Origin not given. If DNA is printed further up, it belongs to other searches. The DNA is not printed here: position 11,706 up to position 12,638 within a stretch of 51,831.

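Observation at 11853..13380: A/T-richer two-gene islet: stand-alone PNP/MTAN-fold nucleosidase with intact catalytic motifs plus an unrecognisable partner (candidate nucleotide-depleting effector module)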

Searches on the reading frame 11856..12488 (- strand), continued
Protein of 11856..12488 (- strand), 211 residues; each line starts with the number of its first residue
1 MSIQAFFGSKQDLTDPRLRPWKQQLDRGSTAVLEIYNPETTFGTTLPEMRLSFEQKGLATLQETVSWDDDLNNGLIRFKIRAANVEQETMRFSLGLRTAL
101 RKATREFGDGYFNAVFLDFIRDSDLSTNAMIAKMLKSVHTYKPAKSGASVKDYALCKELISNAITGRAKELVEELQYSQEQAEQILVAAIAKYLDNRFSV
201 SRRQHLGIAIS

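Call 69: search_protein_families(library=padloc, alignment_id=A3, max_evalue=1)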
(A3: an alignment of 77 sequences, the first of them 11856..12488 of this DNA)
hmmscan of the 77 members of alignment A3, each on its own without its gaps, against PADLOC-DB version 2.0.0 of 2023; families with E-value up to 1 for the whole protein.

A. member 1, window:11856-12488:- (211 aa): 1 family
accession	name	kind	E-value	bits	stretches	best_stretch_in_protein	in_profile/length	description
PDLC03001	gop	-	0.034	12.4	1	118-195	21-102/126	-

B. families by the number of members that match (of 77 scanned): 11 families
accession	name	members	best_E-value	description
PDLC00306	PtuA1|PtuA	4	0.015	AAA ATPase domain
PDLC02333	AbiTi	2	0.017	AbiTi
PDLC01176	CorA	1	0.0019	CorA-like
PDLC02193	PLD_Helicase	1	0.0037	-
PDLC00077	GajA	1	0.0056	AAA ATPase domain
PDLC02935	PRTase_III-A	1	0.01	-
PDLC02058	Cas10d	1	0.015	-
PDLC03001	gop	1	0.034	-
PDLC04199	HEC-01B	1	0.039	-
PDLC04373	PDC-M05B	1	0.039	-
PDLC01242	Cas12a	1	0.044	Cas12a_M59_V-A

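Call 76: find_encoding_contigs(protein=P0282, flank=5000, max_places=2)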
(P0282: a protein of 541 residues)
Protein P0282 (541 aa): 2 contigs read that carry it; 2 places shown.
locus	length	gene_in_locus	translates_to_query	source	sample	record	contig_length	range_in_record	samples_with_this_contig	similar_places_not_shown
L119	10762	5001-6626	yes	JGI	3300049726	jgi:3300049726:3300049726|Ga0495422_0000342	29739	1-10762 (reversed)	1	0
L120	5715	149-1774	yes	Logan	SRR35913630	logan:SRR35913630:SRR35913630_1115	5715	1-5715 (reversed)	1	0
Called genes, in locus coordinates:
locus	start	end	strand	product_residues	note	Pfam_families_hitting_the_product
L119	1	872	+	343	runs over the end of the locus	PF04471:Mrr_cat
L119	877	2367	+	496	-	PF12161:HsdM_N, PF02384:N6_Mtase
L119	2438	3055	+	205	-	PF19570:DUF6088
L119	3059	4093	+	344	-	PF08843:AbiEii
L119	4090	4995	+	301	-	PF01048:PNP_UDP_1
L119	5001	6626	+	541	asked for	-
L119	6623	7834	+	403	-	PF01420:Methylase_S (weak)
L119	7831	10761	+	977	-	?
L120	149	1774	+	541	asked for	-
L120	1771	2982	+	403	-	PF01420:Methylase_S (weak)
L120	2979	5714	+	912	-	?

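Call 78: find_encoding_contigs(protein=P0314, flank=6000, max_places=2)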
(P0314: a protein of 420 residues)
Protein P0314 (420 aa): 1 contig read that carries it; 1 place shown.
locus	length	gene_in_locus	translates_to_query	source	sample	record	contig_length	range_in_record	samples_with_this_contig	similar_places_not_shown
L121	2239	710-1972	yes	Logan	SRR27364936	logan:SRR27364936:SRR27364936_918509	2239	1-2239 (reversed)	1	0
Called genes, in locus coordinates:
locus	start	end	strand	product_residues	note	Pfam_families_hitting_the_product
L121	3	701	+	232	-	?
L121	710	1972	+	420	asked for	-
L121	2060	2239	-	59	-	?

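Call 79: find_encoding_contigs(protein=P0320, flank=6000, max_places=2)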
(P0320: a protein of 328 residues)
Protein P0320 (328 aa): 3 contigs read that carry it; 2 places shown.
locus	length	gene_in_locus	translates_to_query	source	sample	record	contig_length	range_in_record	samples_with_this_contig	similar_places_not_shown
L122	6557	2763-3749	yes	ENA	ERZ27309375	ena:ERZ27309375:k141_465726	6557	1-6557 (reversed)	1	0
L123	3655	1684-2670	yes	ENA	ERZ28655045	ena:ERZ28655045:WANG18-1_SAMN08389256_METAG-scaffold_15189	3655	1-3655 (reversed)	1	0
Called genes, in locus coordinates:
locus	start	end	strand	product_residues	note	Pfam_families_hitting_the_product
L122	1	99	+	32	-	?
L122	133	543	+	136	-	-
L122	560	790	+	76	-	-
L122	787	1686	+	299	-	-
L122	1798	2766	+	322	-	PF01048:PNP_UDP_1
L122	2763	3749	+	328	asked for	-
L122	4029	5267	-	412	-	-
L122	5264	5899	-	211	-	-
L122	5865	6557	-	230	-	?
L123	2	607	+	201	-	?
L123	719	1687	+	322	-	PF01048:PNP_UDP_1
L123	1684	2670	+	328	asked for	-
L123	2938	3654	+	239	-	?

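Call 80: search_protein_families(library=pfam, proteins=[L119:7831-10761:+, L122:133-543:+, L122:560-790:+, L122:787-1686:+, L122:4029-5267:-, L122:5264-5899:-, L122:5865-6557:-, L123:2938-3654:+, L121:3-701:+], max_evalue=0.001)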
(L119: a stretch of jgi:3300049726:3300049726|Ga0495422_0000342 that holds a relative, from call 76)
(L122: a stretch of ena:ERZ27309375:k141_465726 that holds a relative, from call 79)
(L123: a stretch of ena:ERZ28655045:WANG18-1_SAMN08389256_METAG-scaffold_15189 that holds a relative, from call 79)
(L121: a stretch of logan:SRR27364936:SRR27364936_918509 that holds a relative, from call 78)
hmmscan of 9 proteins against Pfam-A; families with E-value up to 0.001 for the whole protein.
L119:7831-10761:+ (977 aa): 5 families
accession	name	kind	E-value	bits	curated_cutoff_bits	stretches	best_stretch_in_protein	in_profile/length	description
PF18766.7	SWI2_SNF2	-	3.9e-71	239.7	26.7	1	290-514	1-220/221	SWI2/SNF2 ATPase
PF04313.20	HSDR_N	-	8.3e-24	85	25.1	1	56-226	38-191/198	Type I restriction enzyme R protein N terminus (HSDR_N)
PF22679.2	T1R_D3-like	-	1.5e-22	81.2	27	1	606-675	86-156/158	Type I restriction enzyme subunit R domain 3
PF04851.21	ResIII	-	1.4e-19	71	22.5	1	288-444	5-163/164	Type III restriction enzyme, res subunit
PF00270.35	DEAD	-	1.2e-06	28.8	26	1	317-443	24-160/167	DEAD/DEAH box helicase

L122:133-543:+ (136 aa): 0 families

L122:560-790:+ (76 aa): 0 families

L122:787-1686:+ (299 aa): 0 families

L122:4029-5267:- (412 aa): 0 families

L122:5264-5899:- (211 aa): 0 families

L122:5865-6557:- (230 aa): 1 family
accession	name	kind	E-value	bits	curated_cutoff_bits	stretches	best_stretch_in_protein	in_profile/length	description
PF06114.19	Peptidase_M78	-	1.9e-15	57.2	22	1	20-140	3-120/123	IrrE N-terminal-like domain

L123:2938-3654:+ (239 aa): 1 family
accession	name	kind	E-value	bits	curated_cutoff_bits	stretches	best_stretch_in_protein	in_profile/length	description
PF02899.23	Phage_int_SAM_1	-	7.7e-05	23.3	22.3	1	99-163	11-76/83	Phage integrase, N-terminal SAM-like domain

L121:3-701:+ (232 aa): 0 families

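Call 83: search_protein_families(library=padloc, proteins=[L119:5601-6623:+, L119:4090-4992:+, L122:3363-3746:+, L121:1310-1969:+, L122:787-1686:+, L122:4029-5267:-, L122:5264-5899:-, L119:2438-3055:+, L119:3059-4093:+], max_evalue=0.01)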
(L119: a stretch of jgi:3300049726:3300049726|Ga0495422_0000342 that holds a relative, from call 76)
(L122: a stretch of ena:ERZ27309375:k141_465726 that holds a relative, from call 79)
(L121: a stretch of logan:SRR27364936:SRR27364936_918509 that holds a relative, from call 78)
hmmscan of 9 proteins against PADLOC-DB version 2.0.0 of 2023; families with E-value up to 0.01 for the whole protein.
L119:5601-6623:+ (341 aa): 0 families

L119:4090-4992:+ (301 aa): 2 families
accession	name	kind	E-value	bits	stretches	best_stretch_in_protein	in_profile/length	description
PDLC04726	PDC-M60C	-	1.3e-08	32.2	1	182-284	291-393/407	-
PDLC00759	Effector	-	2.1e-06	24.6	1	231-280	440-489/506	PN-superfamily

L122:3363-3746:+ (128 aa): 0 families

L121:1310-1969:+ (220 aa): 0 families

L122:787-1686:+ (299 aa): 0 families

L122:4029-5267:- (412 aa): 0 families

L122:5264-5899:- (211 aa): 0 families

L119:2438-3055:+ (205 aa): 15 families
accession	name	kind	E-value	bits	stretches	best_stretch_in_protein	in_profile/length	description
PDLC02226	AbiEi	-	9.9e-68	226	1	6-202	1-195/202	AbiEi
PDLC02233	AbiEi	-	1.9e-37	127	1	7-202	3-206/214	AbiEi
PDLC02229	AbiEi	-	2.6e-13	48.7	1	10-132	5-129/131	AbiEi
PDLC02246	AbiEi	-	8.2e-12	43.2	1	24-112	25-108/230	AbiEi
PDLC02250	AbiEi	-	2.1e-09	35.5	1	34-117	26-106/197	AbiEi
PDLC02236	AbiEi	-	7.1e-09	33.6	1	35-136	27-133/207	AbiEi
PDLC02258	AbiEi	-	7.4e-08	30.7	1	7-134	66-195/196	AbiEi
PDLC02264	AbiEi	-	5.7e-07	27.7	1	22-115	17-111/205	AbiEi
PDLC02247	AbiEi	-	1e-06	26.8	1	37-165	44-168/215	AbiEi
PDLC02234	AbiEi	-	2.3e-06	25.5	1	19-179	11-166/191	AbiEi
PDLC02242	AbiEi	-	0.0026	15.5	1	29-95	19-90/207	AbiEi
PDLC02268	AbiEi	-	0.0032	15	1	40-91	26-81/204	AbiEi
PDLC02265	AbiEi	-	0.0039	15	1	29-66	18-55/198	AbiEi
PDLC02267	AbiEi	-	0.0063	14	1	35-130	33-116/252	AbiEi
PDLC02283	AbiEi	-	0.0067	14.2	0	29-66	21-58/201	AbiEi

L119:3059-4093:+ (344 aa): 20 families
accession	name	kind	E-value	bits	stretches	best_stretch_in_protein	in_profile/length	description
PDLC02289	AbiEii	-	1.9e-107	357.3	1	1-342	3-305/309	AbiEii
PDLC02292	AbiEii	-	8.6e-42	141.9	1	11-334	9-281/283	AbiEii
PDLC02315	AbiEii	-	2.6e-38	130.1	1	21-341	27-347/352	AbiEii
PDLC02302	AbiEii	-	1.1e-28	98.5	1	16-338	12-310/313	AbiEii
PDLC02322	AbiEii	-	4.6e-26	90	1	20-331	20-316/324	AbiEii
PDLC02297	AbiEii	-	1.7e-23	81.5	1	17-334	9-302/307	AbiEii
PDLC02304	AbiEii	-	5e-15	54.1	1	17-82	8-72/260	AbiEii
PDLC02316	AbiEii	-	5.1e-14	50.4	1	18-83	16-80/314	AbiEii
PDLC02294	AbiEii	-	3.4e-10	38.2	1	28-81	20-74/260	AbiEii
PDLC02317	AbiEii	-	4.1e-10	37.2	1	19-82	10-73/396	AbiEii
PDLC02323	AbiEii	-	1.5e-09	35.8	1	22-83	11-69/248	AbiEii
PDLC02303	AbiEii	-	9.8e-08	29.7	1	17-79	7-67/249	AbiEii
PDLC02307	AbiEii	-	2.6e-05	22.1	1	47-81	17-50/219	AbiEii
PDLC02299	AbiEii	-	4.4e-05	21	1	40-82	33-75/344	AbiEii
PDLC02296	AbiEii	-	0.00019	18.7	1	30-81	24-73/282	AbiEii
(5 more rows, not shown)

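Call 101: find_encoding_contigs(protein=P0298, flank=8000, max_places=3)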
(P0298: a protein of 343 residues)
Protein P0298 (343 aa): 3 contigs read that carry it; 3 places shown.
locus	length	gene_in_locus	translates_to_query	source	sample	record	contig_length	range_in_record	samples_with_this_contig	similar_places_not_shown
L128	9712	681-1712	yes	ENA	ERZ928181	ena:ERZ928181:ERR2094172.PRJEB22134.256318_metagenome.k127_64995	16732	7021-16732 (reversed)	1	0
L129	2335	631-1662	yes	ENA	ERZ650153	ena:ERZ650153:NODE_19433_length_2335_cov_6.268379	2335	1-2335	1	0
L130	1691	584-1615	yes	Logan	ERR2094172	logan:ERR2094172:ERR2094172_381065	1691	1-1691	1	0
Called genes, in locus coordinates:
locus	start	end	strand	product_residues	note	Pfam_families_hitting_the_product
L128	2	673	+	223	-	?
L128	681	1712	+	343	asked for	-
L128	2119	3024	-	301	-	-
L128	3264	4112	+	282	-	-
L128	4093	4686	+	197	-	-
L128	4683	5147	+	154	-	-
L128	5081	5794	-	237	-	-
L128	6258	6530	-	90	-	-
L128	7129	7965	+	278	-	-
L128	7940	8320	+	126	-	-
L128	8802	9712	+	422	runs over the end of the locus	PF03781:FGE-sulfatase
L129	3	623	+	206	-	?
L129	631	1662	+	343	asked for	-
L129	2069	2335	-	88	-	?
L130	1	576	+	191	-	?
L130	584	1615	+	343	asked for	-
